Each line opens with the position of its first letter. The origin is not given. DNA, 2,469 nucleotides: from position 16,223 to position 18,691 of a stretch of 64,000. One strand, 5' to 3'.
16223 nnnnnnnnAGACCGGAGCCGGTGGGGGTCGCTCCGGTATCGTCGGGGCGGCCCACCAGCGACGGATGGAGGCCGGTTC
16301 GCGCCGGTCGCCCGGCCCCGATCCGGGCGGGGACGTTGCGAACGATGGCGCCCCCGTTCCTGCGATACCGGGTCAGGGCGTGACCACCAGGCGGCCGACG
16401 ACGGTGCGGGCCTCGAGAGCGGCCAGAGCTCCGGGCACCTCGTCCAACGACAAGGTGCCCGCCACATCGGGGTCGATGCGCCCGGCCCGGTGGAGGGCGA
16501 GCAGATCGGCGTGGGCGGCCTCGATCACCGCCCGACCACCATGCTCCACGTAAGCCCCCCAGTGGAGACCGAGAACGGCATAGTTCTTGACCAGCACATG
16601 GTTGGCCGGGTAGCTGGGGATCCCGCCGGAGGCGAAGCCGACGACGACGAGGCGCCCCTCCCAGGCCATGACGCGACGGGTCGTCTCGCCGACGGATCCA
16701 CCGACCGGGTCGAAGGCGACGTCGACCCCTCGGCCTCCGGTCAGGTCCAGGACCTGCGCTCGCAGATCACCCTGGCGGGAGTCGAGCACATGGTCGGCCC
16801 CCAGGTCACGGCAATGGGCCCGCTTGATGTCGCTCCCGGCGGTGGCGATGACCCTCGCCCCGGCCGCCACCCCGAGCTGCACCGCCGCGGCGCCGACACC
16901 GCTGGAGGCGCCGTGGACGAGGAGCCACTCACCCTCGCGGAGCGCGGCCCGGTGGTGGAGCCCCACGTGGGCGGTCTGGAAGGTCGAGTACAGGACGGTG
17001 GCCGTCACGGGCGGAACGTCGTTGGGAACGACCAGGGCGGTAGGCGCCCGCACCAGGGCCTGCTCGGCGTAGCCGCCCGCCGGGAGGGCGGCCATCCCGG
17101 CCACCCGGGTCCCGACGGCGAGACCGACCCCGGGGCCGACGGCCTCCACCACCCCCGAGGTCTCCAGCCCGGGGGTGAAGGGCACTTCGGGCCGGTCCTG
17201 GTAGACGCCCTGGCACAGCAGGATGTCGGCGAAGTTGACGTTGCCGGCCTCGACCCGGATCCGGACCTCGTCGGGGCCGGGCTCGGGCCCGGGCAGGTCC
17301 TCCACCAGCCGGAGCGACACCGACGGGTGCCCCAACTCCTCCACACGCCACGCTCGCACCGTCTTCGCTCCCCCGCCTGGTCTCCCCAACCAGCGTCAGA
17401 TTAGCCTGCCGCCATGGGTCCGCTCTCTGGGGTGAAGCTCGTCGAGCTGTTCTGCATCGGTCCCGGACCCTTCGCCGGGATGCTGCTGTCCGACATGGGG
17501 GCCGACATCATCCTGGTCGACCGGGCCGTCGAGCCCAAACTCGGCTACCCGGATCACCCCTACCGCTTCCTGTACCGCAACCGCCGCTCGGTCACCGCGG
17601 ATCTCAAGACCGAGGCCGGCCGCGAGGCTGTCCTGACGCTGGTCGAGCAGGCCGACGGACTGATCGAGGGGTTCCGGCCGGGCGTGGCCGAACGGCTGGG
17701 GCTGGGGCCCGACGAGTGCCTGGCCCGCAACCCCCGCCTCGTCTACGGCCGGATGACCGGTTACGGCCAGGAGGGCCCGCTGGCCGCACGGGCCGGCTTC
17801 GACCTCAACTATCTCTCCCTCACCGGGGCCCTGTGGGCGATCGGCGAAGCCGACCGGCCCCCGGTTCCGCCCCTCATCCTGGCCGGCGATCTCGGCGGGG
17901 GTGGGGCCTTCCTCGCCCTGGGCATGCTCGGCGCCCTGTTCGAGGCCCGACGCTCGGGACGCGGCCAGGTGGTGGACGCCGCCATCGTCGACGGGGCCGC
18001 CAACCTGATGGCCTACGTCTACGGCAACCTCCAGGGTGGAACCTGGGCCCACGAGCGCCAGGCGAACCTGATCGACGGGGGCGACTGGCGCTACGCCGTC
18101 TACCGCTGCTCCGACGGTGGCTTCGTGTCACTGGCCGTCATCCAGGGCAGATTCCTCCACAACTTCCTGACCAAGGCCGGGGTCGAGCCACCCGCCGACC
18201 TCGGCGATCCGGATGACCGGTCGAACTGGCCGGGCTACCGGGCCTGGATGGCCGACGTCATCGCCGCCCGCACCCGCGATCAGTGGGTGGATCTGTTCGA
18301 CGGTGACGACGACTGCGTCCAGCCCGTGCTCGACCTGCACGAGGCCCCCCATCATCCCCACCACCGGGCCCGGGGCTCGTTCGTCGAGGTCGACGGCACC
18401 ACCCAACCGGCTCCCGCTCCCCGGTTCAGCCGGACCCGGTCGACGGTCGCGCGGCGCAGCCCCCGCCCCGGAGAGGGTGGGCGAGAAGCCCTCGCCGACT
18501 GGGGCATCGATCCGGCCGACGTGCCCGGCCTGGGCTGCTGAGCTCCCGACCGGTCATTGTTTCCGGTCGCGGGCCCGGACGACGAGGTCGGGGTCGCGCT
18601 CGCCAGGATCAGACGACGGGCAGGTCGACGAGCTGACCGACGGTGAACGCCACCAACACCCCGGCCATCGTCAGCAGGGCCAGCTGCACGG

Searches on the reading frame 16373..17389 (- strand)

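Call 46: search_protein_families(library=pfam, proteins=[window:16373-17389:-], max_evalue=0.01)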
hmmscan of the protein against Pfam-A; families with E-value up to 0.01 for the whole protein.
window:16373-17389:- (338 aa): 3 families
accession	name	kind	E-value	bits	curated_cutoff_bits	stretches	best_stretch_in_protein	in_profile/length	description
PF00107.32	ADH_zinc_N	-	1.1e-26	93.8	31.8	1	164-279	1-116/129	Zinc-binding dehydrogenase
PF13602.12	ADH_zinc_N_2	-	2.3e-16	61.4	27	1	196-336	1-134/134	Zinc-binding dehydrogenase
PF08240.17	ADH_N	-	1.7e-13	51.2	23.5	1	38-120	1-101/104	Alcohol dehydrogenase GroES-like domain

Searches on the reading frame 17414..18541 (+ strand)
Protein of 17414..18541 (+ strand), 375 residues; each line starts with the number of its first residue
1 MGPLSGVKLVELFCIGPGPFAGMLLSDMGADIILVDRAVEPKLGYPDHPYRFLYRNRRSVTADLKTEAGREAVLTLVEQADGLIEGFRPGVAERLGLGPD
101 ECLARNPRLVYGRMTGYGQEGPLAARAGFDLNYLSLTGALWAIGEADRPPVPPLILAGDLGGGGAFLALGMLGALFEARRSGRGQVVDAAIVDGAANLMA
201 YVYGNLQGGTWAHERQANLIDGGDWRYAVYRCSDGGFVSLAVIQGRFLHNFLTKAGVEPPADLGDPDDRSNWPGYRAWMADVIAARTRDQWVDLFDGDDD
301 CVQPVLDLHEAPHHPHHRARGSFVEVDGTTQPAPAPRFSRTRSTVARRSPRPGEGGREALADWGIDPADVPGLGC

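Call 46: search_protein_families(library=pfam, proteins=[window:17414-18541:+], max_evalue=0.01)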
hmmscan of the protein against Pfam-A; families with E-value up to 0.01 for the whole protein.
window:17414-18541:+ (375 aa): 1 family
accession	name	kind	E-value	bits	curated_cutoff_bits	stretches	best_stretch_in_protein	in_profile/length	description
PF02515.22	CoA_transf_3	-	3.1e-77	260.6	23.3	1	4-354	1-364/366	CoA-transferase family III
